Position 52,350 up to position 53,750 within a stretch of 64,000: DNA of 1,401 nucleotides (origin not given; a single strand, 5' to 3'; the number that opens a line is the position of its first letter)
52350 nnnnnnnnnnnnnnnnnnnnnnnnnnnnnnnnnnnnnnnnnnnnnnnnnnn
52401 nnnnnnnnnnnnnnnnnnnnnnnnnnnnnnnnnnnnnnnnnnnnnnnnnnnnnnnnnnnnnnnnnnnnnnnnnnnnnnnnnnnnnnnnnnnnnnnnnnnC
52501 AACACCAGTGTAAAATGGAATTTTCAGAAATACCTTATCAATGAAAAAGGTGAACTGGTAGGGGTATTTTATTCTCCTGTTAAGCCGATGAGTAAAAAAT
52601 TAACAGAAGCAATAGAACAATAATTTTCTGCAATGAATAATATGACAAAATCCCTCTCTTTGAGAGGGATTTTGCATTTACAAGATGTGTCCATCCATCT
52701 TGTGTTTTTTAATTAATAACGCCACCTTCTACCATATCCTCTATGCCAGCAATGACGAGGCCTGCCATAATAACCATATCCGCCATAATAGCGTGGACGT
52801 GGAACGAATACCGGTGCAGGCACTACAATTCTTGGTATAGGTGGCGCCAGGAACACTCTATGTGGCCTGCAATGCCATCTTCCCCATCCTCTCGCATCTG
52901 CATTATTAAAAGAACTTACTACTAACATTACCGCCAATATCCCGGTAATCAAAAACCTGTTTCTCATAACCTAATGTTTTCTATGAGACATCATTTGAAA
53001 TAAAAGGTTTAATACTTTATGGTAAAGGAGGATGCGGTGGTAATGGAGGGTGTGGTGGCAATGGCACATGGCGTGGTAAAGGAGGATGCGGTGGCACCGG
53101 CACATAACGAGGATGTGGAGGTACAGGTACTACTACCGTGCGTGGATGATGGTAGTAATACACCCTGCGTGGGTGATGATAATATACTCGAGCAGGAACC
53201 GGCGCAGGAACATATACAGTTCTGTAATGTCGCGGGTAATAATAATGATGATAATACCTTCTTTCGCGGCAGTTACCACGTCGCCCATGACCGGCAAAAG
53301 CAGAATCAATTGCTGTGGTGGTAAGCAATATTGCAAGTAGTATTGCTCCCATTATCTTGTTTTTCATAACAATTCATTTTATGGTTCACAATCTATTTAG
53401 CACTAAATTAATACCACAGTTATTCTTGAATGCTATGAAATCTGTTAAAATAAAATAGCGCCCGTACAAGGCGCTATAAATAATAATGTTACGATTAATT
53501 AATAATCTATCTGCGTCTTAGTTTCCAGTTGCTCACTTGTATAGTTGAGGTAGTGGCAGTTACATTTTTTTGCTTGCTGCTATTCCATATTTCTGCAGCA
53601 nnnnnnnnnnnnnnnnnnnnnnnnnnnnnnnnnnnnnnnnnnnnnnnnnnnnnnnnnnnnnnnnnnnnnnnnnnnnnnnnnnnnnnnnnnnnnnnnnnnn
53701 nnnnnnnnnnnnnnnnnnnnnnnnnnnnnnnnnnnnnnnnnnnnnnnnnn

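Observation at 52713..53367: Pair of paralogous small secreted proteins with extreme Arg/Tyr/His/Pro low-complexity composition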

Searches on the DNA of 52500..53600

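Call 65: search_rna_families(source=window, start=52500, end=53600, threshold=evalue, max_evalue=1)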
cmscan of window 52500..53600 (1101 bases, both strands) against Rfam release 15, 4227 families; matches with E-value up to 1: 2.
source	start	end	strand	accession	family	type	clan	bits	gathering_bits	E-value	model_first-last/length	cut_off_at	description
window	52583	52681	+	RF01772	rnk_pseudo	Cis-reg; leader;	-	21.4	55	0.6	1-108/108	no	Pseudomonas rnk leader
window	52645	52675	+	RF02607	AbsR25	Gene; sRNA;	-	20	47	0.93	134-164/164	no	Acinetobacter sRNA 25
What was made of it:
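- Tried and rejected: A scan of the region found nothing near threshold (call 65).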

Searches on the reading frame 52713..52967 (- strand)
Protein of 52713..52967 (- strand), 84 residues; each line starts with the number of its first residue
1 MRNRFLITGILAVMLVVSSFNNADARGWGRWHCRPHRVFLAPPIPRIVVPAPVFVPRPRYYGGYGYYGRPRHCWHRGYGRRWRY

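Call 6: search_protein_families(library=pfam, proteins=[window:52716-52967:-], max_evalue=10)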
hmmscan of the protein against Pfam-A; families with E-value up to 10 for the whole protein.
window:52716-52967:- (84 aa): 0 families

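Call 7: find_encoding_contigs(protein=window:52713-52967:-, flank=6000, max_places=6)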
Protein window:52713-52967:- (84 aa): no gene with exactly this product is on record in the collection.

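Call 10: find_homologous_proteins(query=window:52716-52967:-, max_evalue=0.01)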
Query window:52716-52967:- (84 aa): 1 proteins with E <= 0.01 among 14 candidates.
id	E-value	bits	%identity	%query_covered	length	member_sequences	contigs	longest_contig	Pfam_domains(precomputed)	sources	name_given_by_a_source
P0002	6.3e-53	195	100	100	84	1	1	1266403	-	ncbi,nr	ncbi:MAG: hypothetical protein JST82_05985 [Bacteroidetes bacterium]|nr:hypothetical protein [Bacter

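Call 13: list_cluster_members(proteins=[P0002, P0001, window:53020-53367:-])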
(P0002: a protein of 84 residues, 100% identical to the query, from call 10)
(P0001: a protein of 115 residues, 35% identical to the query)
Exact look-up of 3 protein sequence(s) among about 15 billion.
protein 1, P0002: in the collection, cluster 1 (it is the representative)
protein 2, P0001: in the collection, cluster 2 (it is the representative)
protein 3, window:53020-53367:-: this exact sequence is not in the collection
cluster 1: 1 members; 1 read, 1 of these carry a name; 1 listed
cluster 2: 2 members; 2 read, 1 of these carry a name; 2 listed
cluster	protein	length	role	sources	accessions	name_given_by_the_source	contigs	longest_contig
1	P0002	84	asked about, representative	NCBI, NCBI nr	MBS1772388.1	MAG: hypothetical protein JST82_05985 [Bacteroidetes bacterium] | hypothetical protein [Bacteroidota bacterium]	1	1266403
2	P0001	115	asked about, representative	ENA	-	-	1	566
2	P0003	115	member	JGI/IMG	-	hypothetical protein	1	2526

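Call 14: find_encoding_contigs(protein=P0003, flank=6000)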
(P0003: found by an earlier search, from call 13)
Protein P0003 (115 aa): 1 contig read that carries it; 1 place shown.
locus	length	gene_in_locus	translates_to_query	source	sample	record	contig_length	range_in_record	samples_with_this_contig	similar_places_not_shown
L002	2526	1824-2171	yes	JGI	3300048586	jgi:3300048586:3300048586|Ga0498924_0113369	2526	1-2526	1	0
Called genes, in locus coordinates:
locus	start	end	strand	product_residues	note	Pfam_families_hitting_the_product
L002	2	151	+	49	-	?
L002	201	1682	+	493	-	PF00289:Biotin_carb_N, PF02222:ATP-grasp, PF02786:CPSase_L_D2, PF07478:Dala_Dala_lig_C, PF02785:Biotin_carb_C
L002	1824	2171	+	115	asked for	-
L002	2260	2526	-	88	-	?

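Call 15: find_encoding_contigs(protein=P0002, flank=10000)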
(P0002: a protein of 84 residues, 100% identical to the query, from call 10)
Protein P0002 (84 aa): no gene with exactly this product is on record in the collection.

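Call 66: search_protein_families(library=padloc, proteins=[window:52716-52967:-], max_evalue=1)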
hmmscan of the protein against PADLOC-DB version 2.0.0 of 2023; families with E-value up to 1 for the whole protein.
window:52716-52967:- (84 aa): 0 families

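Call 67: search_protein_families(library=phrogs, proteins=[window:52716-52967:-], max_evalue=1)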
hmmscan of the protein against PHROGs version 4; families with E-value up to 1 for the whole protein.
window:52716-52967:- (84 aa): 0 families
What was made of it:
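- There are no PADLOC or PHROGs hits (calls 66, 67).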

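Call 82: predict_structure(alignment_id=A6)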
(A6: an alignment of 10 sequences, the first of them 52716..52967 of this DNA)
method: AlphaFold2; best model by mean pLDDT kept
length: 84 residues; sequences in the alignment: 10
mean_pLDDT: 62.4   pTM: 0.24
mean pLDDT of the five models: 62.4, 57.0, 56.4, 56.1, 54.9
residues with pLDDT >= 90: 9; 70-90: 23; 50-70: 25; < 50: 27
segments of 3 or more residues with pLDDT < 50: 60-84
pLDDT, mean of each block of 10 residues (from residue 1): 87 87 56 55 72 64 43 44 39
secondary structure, 60 per line:
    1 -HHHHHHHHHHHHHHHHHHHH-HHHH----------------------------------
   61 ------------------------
elements in order: H2-21 H23-26
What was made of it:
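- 52893..52967 (-): Signal peptide of ORF1 (residues 1-25, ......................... | RGW). AlphaFold models helices at residues 2-21 and 23-26 only (call 82).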

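Call 85: search_protein_families(library=ncbifam, proteins=[window:52716-52967:-], max_evalue=10)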
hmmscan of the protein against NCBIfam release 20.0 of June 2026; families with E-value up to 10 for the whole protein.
window:52716-52967:- (84 aa): 0 families
